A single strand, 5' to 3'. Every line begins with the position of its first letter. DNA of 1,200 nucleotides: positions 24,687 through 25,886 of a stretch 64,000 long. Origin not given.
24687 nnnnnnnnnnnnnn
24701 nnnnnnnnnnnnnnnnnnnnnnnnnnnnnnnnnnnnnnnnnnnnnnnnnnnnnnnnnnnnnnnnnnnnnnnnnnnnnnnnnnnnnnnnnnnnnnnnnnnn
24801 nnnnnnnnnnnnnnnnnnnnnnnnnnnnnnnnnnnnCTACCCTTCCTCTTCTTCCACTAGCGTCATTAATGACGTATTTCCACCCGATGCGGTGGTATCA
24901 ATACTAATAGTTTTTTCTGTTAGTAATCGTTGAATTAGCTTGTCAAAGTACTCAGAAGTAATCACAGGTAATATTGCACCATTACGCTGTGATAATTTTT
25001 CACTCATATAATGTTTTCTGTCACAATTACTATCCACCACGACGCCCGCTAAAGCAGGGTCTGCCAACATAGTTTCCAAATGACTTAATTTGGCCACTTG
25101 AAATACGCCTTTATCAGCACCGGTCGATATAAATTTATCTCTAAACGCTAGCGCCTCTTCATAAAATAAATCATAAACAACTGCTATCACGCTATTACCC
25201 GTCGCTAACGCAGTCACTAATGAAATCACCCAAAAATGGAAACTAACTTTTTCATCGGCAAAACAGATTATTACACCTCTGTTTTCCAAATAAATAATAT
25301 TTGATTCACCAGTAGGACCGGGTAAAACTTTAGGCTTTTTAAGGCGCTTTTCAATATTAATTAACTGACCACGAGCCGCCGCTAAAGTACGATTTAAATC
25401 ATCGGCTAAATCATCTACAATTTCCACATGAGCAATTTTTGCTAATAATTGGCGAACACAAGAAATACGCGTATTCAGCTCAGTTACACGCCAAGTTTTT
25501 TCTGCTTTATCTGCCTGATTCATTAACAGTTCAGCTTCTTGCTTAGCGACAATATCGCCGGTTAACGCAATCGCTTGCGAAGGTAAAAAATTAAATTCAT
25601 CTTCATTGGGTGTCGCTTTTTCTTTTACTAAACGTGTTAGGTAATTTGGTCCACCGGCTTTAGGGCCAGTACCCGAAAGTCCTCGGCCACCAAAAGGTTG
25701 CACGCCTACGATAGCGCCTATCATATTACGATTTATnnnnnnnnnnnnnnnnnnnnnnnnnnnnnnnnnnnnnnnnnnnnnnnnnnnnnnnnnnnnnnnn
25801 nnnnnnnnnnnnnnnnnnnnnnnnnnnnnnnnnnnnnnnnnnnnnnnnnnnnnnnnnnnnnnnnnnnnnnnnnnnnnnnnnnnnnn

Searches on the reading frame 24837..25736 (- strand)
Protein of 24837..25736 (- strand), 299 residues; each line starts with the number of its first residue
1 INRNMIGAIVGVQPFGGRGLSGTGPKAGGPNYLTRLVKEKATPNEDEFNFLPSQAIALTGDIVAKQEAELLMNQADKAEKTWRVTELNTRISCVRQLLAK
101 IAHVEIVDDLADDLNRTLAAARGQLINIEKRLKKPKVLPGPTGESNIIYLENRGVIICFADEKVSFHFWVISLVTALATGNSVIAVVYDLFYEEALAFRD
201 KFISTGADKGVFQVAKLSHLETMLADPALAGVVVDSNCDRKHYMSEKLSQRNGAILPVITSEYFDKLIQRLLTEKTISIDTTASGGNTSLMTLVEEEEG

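Call 33: find_related_loci(query=window:24837-25736:-, collection=genome_contigs, flank=10000)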
Query window:24837-25736:- (299 aa) in genome_contigs; peptide patterns used: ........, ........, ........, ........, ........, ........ (x = any residue, [..] = any of these).
256 stretches matched a pattern; 41 encode a relative of the query (tblastn E <= 1e-3); 41 distinct loci.
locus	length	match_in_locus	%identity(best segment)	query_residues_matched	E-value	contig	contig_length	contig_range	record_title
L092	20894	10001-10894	88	1-298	2e-180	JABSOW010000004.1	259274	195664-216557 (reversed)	MAG: Colwellia sp. isolate DT_18 DT-Colwellia-2_scaffold_4, whole genome shotgun sequence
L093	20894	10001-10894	87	1-298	9e-177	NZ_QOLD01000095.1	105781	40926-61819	Candidatus Colwellia aromaticivorans strain Bin11-node4 NODE_118_length_105781_cov_40.9397_ID_610369, whole genome shotg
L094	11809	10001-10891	86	1-297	6e-173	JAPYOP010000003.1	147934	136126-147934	MAG: Colwellia sp. isolate MOW.maxbin2.007 MOW_35_length_147934_cov_244.593904, whole genome shotgun sequence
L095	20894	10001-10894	83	1-298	3e-171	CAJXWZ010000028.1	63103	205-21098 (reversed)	MAG TPA_asm: uncultured Colwellia sp. isolate SRR3580189_bin.45_MetaBAT_v2.12.1_MAG genome assembly, contig: NODE_586_le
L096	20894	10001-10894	82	1-298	4e-169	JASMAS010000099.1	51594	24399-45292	MAG: Litorilituus sp. isolate ETNP20_MAG_10 c_000000924384, whole genome shotgun sequence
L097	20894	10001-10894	83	1-298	2e-168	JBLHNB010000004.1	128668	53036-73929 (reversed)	MAG: Alteromonadaceae bacterium isolate 3300055726_96 Ga0535650_0000083, whole genome shotgun sequence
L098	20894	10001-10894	82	1-298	3e-167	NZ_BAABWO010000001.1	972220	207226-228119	Colwellia sp. KU-HH00111 sequence01, whole genome shotgun sequence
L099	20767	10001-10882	82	1-294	3e-166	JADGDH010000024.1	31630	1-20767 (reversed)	MAG: Colwellia sp. isolate BB5 NODE_1324_length_31630_cov_21.642669, whole genome shotgun sequence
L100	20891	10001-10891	83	1-297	3e-166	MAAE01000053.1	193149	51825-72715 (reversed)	Colwellia sp. 39_35_sub15_T18 BD02T18sub15_scaffold_5, whole genome shotgun sequence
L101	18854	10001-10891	81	1-297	9e-166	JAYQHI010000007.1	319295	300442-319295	MAG: Alteromonadaceae bacterium isolate SD4487_NP_metabta_bins_sspec.tsv.376 contig_18024_pilon, whole genome shotgun se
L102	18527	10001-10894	82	1-298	1e-164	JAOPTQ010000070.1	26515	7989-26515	MAG: Colwellia sp. isolate tPB_Gamm1 H3element_contig_2124, whole genome shotgun sequence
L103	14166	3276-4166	82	1-297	1e-164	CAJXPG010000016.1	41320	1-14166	MAG TPA_asm: uncultured Colwellia sp. isolate SRR3933266_bin.9_MetaBAT_v2.12.1_MAG genome assembly, contig: NODE_38_leng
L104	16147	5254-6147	82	1-298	8e-164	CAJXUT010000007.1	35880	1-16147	MAG TPA_asm: uncultured Colwellia sp. isolate SRR3933264_bin.3_MetaBAT_v2.12.1_MAG genome assembly, contig: NODE_51_leng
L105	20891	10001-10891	82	1-297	5e-163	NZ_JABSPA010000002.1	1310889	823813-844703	MAG: Colwellia sp. isolate DT_22 DT-Colwellia-6_scaffold_2, whole genome shotgun sequence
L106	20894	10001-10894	81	1-298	1e-162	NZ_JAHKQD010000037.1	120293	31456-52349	Colwellia sp. C2M11 C2M11_C2M11_contig_15, whole genome shotgun sequence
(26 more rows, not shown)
